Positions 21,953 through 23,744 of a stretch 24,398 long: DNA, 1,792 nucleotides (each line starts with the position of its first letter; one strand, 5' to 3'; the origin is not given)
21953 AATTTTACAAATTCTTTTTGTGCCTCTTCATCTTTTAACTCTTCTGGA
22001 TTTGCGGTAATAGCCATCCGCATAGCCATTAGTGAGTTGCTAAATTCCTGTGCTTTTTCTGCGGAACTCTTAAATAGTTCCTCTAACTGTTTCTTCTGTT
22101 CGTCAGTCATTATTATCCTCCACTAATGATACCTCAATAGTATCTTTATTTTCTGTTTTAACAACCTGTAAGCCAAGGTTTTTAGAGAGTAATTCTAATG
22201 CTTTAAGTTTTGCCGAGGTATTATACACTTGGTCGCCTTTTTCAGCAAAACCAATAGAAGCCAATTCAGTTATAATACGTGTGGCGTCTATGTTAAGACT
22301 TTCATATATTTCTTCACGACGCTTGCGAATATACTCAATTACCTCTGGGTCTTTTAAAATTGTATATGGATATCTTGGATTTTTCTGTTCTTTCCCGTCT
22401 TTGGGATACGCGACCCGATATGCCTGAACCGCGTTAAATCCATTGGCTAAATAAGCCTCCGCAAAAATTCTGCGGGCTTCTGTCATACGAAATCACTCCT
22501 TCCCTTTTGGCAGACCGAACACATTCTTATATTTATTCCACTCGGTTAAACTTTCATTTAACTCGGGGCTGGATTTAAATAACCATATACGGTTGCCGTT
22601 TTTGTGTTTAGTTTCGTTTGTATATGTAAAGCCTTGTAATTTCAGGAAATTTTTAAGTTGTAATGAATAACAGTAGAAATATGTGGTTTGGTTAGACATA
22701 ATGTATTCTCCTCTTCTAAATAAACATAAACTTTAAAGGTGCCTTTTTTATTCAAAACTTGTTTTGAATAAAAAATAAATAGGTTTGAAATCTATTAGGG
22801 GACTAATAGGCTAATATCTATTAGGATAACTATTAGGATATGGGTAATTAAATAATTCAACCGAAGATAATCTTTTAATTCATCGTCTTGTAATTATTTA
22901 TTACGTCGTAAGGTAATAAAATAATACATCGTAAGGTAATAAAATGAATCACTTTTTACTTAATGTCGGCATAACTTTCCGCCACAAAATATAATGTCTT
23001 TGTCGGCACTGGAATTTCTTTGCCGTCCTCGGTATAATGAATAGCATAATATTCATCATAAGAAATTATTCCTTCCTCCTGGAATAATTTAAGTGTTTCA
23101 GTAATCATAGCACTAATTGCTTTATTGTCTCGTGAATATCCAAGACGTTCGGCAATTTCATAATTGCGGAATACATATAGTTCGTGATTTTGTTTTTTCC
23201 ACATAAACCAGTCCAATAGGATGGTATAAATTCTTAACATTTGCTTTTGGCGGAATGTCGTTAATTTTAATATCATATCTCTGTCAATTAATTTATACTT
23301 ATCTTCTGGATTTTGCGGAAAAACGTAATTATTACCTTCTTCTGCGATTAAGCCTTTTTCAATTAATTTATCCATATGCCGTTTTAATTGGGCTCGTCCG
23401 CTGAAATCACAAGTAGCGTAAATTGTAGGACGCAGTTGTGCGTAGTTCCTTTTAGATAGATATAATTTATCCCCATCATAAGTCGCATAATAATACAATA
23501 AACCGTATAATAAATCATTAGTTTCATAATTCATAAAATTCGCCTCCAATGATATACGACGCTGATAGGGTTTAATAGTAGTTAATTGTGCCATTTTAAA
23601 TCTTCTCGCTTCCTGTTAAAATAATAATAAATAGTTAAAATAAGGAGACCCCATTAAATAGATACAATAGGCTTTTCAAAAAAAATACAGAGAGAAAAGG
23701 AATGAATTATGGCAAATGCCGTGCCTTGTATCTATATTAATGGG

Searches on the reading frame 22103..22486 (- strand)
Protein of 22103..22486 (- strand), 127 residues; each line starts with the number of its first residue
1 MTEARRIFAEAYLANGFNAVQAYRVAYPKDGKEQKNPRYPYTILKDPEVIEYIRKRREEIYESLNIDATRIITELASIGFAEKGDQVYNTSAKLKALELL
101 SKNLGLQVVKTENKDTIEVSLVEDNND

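Call 88: search_protein_families(library=phrogs, proteins=[window:22103-22486:-], max_evalue=0.001)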
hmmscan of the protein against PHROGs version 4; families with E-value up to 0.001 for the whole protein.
window:22103-22486:- (127 aa): 2 families
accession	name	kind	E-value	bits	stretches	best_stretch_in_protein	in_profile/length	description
phrog_51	-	head and packaging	9.9e-18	65.8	1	1-123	89-230/261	terminase small subunit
phrog_2606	-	head and packaging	7.1e-06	26.6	1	2-87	90-172/310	terminase small subunit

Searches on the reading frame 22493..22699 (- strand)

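Call 88: search_protein_families(library=phrogs, proteins=[window:22493-22699:-], max_evalue=0.001)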
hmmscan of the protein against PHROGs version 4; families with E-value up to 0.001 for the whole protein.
window:22493-22699:- (68 aa): 1 family
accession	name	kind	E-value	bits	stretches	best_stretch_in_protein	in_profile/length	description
phrog_21297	-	unknown function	1.4e-11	45.3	1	6-59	4-58/63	-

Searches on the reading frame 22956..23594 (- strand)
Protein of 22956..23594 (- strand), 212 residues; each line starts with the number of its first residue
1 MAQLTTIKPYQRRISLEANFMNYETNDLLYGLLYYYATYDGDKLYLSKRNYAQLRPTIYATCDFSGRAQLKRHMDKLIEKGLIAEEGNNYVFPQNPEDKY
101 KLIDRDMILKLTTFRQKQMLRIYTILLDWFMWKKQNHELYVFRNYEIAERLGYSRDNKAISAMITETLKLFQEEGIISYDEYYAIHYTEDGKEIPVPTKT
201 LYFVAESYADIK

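Call 67: search_protein_families(library=ncbifam, proteins=[window:22956-23594:-], max_evalue=1)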
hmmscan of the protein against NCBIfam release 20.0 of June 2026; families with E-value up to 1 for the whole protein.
window:22956-23594:- (212 aa): 2 families
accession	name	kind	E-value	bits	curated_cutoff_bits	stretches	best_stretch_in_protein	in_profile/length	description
NF053610.1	Sso10a_fam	subfamily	0.0019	18.2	60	1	69-91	33-55/64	Sso10a family chromatin protein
NF008273.0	PRK11050.1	equivalog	0.091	12.4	153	1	142-194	55-101/156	manganese-binding transcriptional regulator MntR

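Call 88: search_protein_families(library=phrogs, proteins=[window:22956-23594:-], max_evalue=0.001)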
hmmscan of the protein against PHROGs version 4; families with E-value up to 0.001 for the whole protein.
window:22956-23594:- (212 aa): 1 family
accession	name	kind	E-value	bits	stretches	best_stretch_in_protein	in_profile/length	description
phrog_3396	-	DNA, RNA and nucleotide metabolism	0.00027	21.5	1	90-190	100-199/229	segregation and condensation complex subunit ScpB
